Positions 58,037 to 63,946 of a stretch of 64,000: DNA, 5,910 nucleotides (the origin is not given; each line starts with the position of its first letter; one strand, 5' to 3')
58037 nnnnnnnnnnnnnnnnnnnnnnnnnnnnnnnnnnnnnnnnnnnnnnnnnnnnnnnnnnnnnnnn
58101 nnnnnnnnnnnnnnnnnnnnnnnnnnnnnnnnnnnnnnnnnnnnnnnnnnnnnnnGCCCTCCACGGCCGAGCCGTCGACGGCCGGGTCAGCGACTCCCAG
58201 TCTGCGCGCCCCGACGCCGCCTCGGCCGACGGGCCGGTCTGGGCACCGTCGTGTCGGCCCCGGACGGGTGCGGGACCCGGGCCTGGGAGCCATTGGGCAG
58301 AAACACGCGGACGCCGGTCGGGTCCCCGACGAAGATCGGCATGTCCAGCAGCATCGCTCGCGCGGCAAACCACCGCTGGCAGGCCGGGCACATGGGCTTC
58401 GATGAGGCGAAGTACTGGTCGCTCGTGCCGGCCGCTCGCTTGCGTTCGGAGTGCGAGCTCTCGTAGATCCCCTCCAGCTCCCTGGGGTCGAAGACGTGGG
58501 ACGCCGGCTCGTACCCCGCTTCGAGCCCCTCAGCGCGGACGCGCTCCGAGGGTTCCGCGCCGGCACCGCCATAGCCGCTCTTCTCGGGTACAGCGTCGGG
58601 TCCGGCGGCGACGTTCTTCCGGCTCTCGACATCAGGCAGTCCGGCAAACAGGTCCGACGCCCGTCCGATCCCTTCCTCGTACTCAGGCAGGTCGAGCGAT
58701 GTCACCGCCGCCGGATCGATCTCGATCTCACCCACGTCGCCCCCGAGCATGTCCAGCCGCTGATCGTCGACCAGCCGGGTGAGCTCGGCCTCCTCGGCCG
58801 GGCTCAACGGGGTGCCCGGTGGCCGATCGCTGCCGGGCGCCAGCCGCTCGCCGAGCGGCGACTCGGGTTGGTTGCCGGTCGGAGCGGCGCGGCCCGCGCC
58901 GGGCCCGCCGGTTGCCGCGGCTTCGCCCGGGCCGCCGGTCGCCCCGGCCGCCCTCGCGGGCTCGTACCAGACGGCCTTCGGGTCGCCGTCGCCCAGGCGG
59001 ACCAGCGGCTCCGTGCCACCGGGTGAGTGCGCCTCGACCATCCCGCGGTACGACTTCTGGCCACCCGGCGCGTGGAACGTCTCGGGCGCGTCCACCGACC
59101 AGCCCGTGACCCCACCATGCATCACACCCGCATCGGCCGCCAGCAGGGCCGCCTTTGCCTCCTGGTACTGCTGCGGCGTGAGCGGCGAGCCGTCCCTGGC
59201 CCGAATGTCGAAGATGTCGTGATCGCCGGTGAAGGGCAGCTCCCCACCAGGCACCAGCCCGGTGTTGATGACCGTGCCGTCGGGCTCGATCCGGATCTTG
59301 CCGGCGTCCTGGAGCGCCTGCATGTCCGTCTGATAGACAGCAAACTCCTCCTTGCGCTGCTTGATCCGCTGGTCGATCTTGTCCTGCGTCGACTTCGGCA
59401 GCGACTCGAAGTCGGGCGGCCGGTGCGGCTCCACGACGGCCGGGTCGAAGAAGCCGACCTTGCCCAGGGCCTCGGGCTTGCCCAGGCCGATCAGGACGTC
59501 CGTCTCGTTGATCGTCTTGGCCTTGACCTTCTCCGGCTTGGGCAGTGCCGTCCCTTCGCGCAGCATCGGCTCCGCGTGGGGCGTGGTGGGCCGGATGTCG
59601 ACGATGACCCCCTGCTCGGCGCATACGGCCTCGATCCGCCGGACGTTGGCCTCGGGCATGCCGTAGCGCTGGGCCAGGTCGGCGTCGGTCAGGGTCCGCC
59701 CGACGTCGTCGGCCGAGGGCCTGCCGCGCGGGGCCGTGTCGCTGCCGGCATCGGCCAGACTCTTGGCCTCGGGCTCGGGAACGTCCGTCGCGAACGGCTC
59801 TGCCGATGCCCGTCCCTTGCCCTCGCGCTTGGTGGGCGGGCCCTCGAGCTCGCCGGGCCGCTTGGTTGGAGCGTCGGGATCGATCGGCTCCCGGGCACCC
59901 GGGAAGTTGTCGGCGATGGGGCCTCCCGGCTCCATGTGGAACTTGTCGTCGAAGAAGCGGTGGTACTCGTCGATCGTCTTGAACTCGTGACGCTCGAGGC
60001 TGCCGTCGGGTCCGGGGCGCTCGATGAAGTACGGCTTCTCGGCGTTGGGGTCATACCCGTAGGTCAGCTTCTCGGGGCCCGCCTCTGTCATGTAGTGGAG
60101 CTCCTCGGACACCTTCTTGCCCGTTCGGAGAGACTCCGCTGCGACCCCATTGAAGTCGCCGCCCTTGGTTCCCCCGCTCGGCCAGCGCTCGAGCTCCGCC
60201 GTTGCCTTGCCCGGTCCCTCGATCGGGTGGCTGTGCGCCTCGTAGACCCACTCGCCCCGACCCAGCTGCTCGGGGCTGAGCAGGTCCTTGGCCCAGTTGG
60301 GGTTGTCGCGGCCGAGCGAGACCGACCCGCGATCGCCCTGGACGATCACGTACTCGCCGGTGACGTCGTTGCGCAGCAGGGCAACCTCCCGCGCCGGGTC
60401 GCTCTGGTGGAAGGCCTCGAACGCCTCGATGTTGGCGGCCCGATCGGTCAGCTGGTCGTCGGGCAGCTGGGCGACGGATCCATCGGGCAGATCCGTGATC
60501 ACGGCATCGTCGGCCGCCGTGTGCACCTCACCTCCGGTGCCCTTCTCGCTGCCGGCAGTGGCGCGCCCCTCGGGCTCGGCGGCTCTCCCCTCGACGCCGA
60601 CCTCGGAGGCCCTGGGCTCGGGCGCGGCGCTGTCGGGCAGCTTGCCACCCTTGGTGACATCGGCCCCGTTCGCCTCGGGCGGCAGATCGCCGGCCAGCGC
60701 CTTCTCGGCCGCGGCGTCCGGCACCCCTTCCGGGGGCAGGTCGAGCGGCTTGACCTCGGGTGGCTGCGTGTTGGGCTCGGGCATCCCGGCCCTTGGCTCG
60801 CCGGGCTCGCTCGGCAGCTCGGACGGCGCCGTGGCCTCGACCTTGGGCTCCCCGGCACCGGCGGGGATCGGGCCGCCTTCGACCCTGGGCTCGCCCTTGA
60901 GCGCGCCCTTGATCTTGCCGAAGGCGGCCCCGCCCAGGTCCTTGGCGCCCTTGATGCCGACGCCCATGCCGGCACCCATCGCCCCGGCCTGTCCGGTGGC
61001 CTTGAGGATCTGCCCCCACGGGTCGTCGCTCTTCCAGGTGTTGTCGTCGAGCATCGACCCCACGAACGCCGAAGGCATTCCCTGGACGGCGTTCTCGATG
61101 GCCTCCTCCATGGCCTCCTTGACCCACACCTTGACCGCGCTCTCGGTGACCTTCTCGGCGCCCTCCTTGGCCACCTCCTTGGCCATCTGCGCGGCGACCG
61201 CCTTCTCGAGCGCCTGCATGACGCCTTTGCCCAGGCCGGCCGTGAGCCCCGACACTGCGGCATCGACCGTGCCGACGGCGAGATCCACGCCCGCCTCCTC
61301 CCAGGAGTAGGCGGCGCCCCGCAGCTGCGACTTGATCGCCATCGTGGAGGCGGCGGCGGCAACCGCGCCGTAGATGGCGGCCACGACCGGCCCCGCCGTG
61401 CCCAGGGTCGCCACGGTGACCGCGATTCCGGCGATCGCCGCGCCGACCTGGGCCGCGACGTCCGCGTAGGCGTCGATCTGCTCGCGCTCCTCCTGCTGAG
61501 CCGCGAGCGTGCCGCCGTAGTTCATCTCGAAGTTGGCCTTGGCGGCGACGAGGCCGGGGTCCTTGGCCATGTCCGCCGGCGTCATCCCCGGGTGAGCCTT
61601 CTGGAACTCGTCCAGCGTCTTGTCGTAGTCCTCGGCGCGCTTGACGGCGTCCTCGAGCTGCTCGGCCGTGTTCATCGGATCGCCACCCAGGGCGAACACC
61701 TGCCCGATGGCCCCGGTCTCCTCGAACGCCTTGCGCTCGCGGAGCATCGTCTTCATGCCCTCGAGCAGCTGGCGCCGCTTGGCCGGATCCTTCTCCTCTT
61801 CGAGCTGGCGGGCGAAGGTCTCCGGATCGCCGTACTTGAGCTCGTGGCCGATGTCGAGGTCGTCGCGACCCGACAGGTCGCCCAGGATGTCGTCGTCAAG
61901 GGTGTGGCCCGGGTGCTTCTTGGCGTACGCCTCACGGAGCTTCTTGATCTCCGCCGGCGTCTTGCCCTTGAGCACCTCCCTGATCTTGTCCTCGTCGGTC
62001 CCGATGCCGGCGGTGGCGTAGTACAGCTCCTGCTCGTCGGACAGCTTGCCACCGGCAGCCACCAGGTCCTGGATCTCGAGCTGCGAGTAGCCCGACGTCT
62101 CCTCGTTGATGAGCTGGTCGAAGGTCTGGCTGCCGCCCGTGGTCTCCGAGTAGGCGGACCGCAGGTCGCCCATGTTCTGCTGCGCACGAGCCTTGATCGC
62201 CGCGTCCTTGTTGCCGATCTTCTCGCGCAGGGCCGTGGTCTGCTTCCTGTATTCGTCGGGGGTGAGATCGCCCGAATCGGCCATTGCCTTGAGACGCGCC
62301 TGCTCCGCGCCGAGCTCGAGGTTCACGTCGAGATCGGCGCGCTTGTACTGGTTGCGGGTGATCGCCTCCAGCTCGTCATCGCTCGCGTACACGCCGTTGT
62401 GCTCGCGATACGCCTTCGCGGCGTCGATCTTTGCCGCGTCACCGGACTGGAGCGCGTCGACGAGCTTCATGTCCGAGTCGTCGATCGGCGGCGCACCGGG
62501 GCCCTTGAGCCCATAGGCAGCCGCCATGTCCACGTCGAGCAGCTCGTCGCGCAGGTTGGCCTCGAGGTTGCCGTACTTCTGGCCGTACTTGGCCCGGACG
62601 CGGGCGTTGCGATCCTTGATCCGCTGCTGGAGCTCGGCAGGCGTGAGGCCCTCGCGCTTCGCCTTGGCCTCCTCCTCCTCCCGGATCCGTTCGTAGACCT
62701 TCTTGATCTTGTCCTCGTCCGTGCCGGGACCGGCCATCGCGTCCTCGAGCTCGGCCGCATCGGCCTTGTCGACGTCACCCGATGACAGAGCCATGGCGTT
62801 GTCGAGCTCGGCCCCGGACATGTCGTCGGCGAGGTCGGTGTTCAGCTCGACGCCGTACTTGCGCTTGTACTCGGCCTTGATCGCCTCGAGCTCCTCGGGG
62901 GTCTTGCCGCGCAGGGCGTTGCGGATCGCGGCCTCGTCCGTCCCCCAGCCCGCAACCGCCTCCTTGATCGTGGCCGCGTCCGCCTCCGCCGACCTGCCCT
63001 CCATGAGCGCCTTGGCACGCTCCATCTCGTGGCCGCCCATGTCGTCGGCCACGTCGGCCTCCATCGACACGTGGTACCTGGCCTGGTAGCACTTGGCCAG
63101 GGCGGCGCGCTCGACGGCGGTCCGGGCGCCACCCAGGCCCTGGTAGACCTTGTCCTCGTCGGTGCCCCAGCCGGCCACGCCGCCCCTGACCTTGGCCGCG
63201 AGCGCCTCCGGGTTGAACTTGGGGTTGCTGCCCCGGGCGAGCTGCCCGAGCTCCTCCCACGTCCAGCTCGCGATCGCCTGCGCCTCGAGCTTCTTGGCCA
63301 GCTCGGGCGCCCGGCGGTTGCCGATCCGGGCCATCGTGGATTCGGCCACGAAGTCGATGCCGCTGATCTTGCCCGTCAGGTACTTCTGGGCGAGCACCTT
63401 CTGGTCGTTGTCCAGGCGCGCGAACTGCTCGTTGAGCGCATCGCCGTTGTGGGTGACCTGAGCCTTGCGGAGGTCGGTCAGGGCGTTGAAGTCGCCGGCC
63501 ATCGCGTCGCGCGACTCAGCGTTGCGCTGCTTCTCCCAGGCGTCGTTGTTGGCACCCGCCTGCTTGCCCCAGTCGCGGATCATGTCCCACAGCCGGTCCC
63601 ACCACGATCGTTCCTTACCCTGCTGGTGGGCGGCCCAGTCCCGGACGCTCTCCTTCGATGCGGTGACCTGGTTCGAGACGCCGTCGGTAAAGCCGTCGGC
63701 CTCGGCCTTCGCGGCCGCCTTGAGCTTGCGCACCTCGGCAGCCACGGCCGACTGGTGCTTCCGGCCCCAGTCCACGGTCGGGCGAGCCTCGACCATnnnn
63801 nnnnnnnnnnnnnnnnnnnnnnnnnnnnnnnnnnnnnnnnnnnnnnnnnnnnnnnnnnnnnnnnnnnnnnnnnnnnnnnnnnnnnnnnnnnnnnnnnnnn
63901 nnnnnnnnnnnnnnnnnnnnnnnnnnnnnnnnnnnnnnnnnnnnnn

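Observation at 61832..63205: Eukaryote-style annexin repeat tetrad inside a bacterial protein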

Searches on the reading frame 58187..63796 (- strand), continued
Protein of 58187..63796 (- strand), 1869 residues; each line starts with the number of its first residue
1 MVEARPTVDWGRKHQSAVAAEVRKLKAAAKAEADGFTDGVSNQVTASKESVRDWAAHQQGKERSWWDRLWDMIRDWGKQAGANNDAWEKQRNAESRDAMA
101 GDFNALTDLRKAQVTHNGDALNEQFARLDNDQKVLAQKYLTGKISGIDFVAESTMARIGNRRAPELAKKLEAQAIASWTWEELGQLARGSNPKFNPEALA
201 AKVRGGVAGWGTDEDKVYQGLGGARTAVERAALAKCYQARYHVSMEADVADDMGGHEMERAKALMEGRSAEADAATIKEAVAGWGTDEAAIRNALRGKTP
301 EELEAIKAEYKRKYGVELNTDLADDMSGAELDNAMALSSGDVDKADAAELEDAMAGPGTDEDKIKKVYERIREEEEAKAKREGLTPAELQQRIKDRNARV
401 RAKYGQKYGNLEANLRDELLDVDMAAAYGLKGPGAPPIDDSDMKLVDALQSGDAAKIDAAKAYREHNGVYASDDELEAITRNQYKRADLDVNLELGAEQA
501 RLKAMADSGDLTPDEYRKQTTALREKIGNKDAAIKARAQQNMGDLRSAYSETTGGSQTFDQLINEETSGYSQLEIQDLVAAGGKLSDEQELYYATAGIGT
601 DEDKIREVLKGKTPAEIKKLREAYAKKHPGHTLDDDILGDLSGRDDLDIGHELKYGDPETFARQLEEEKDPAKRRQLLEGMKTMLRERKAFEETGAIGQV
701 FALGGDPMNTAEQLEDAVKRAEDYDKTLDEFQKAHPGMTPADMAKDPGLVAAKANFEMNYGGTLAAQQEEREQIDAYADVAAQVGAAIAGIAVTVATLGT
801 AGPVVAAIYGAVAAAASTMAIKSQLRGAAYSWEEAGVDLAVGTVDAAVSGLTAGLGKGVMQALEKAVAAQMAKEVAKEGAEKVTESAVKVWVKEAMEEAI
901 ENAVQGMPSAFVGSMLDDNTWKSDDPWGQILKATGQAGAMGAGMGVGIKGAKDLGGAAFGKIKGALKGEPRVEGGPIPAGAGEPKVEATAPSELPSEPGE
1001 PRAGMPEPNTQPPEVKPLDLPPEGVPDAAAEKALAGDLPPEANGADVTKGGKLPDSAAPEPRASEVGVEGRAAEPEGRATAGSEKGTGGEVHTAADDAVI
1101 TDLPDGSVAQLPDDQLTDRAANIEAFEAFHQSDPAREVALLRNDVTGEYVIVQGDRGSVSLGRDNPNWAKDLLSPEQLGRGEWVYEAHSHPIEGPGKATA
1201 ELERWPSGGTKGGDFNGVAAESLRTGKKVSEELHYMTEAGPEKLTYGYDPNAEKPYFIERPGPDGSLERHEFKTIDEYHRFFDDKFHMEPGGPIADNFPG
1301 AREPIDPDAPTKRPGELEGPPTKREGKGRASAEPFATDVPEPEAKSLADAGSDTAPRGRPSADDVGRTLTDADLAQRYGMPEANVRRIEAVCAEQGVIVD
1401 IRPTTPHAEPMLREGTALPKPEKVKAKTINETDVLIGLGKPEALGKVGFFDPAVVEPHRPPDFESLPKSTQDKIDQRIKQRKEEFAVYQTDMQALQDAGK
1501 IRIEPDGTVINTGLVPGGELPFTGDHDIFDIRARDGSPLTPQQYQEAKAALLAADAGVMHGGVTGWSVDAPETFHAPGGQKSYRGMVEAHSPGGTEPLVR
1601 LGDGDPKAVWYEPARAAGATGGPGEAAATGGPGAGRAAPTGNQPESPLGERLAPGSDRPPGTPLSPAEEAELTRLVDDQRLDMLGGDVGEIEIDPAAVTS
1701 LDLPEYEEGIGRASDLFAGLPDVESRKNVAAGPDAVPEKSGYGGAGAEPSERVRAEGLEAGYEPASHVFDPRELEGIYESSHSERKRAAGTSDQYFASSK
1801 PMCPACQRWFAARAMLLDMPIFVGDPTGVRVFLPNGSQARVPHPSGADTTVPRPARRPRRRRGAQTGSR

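Call 26: find_encoding_contigs(protein=P0060, flank=10000, max_places=1)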
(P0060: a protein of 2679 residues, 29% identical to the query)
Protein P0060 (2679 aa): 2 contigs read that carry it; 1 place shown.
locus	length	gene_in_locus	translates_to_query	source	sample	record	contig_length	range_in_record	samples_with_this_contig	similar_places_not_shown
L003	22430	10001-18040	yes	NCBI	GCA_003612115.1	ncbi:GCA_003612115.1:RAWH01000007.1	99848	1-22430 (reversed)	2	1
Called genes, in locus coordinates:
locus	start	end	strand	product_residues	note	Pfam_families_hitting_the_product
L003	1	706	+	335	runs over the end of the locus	PF08281:Sigma70_r4_2, PF04545:Sigma70_r4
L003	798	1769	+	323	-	-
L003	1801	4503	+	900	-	PF00069:Pkinase, PF01636:APH (faint), PF07714:PK_Tyr_Ser-Thr, PF03109:ABC1 (weak), PF07676:PD40 (faint), PF26549:Tricorn_N (weak)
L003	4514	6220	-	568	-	PF00614:PLDc (faint), PF13091:PLDc_2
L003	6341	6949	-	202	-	PF00081:Sod_Fe_N, PF02777:Sod_Fe_C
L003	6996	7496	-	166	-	PF01613:Flavin_Reduct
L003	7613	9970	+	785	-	PF22977:WHD, PF00004:AAA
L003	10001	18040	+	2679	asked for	PF00191:Annexin (weak)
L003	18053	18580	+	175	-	-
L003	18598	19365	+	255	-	-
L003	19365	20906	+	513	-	PF03781:FGE-sulfatase (weak)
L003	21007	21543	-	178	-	PF02627:CMD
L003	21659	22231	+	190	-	PF12802:MarR_2, PF13463:HTH_27 (weak), PF01047:MarR (weak)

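Call 28: find_encoding_contigs(protein=P0022, flank=10000, max_places=1)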
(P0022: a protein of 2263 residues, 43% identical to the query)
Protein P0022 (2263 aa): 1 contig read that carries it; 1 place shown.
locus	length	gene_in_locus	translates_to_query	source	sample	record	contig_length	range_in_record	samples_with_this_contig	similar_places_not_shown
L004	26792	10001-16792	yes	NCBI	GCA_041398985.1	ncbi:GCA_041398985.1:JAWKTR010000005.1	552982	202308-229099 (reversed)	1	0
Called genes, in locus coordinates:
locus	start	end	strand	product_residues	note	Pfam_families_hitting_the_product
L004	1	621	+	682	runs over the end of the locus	PF09684:Tail_P2_I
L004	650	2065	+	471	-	-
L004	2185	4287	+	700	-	-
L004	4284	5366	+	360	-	-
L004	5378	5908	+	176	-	-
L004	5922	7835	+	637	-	-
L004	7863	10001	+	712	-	PF22977:WHD, PF00004:AAA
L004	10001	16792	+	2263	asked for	PF00191:Annexin, PF15541:Ntox4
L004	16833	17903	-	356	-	PF00158:Sigma54_activat, PF14532:Sigma54_activ_2, PF00004:AAA, PF25601:AAA_lid_14, PF02954:HTH_8 (weak)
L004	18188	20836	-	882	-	PF01011:PQQ (faint), PF13360:PQQ_2, PF13570:Beta-prop_ACSF4, PF13360:PQQ_2, PF25293:Beta-prop_EMC1_N (faint), PF13360:PQQ_2 (weak)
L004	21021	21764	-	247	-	-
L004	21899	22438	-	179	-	PF04229:GrpB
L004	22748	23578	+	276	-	PF01925:TauE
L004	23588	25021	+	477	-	PF00753:Lactamase_B, PF00581:Rhodanese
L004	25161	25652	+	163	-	PF04143:Sulf_transp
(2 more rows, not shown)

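Call 29: find_encoding_contigs(protein=P0042, flank=10000, max_places=1)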
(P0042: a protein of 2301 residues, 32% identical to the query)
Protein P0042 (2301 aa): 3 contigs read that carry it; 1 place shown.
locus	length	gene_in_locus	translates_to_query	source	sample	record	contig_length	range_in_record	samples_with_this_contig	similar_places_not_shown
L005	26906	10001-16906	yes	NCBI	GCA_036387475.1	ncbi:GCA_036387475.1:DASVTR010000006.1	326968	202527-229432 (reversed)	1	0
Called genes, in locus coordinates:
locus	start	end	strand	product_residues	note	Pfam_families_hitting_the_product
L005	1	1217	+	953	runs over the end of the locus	-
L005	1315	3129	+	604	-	-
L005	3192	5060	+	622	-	-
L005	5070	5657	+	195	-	PF18565:Glyco_hydro2_C5 (faint)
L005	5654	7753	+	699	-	-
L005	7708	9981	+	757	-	PF22977:WHD, PF13671:AAA_33 (faint), PF05496:RuvB_N (faint), PF20720:nSTAND3 (faint), PF00004:AAA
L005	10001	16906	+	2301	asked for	PF13699:eCIS_core, PF00191:Annexin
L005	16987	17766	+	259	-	-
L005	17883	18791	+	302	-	PF13646:HEAT_2 (faint)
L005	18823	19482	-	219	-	-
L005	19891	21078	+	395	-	PF00583:Acetyltransf_1, PF13527:Acetyltransf_9 (weak), PF13673:Acetyltransf_10 (faint), PF13508:Acetyltransf_7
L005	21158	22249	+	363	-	PF08240:ADH_N, PF16912:Glu_dehyd_C, PF00107:ADH_zinc_N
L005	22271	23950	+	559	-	PF17900:Peptidase_M1_N (weak), PF01433:Peptidase_M1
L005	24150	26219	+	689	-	PF13517:FG-GAP_3, PF01839:FG-GAP (weak), PF13517:FG-GAP_3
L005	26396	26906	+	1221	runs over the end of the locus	PF25778:DUF7948, PF25788:Ig_Rha78A_N (faint)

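Call 30: find_encoding_contigs(protein=P0018, flank=10000, max_places=1)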
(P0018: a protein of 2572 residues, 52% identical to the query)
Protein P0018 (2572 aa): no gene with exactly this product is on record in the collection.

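Call 33: search_protein_families(library=pfam, proteins=[P0001], max_evalue=1)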
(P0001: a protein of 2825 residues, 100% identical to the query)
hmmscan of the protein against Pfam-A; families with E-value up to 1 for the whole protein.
P0001 (2825 aa): 3 families
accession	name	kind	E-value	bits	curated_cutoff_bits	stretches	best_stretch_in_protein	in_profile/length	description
PF00191.25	Annexin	-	2.6e-31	108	25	3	1229-1284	2-57/66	Annexin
PF14441.12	OTT_1508_deam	-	0.028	14.8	27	1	2743-2768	17-41/64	OTT_1508-like deaminase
PF09851.14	SHOCT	-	0.23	11.7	27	0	1456-1474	4-22/28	Short C-terminal domain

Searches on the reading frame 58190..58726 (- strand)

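Call 33: search_protein_families(library=pfam, proteins=[window:58190-58726:-], max_evalue=1)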
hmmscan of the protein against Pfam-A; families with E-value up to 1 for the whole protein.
seq(179 aa): 2 families
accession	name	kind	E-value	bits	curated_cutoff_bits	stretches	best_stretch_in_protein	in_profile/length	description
PF24120.1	SsdA_C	-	0.00034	21.6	27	1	53-96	12-54/56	Single-strand DNA deaminase toxin A, C-terminal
PF14441.12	OTT_1508_deam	-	0.0011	19.3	27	1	95-122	13-41/64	OTT_1508-like deaminase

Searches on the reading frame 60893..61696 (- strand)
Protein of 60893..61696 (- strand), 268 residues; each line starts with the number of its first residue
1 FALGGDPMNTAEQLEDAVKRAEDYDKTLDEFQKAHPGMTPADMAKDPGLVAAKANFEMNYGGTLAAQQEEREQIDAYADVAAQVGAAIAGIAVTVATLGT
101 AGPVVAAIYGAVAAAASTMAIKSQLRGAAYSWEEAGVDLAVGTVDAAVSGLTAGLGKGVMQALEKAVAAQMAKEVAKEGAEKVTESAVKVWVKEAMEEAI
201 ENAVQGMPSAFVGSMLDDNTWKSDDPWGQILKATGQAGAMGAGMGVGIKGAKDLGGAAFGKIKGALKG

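Call 33: search_protein_families(library=pfam, proteins=[window:60893-61696:-], max_evalue=1)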
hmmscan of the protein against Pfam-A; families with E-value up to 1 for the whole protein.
seq(268 aa): 4 families
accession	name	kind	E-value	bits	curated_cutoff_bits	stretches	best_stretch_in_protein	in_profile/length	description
PF11101.13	DUF2884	-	0.0042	17.2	30.6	1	133-221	69-159/228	Protein of unknown function (DUF2884)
PF01323.26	DSBA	-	0.044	14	25.6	1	176-215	136-175/191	DSBA-like thioredoxin domain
PF16763.10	Spidroin_N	-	0.067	13.7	27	1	153-212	51-109/125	Major ampullate spidroin 1, spider silk protein 1, N-term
PF08546.17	ApbA_C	-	0.2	12.5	22.7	1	144-218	12-84/125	Ketopantoate reductase PanE/ApbA C terminal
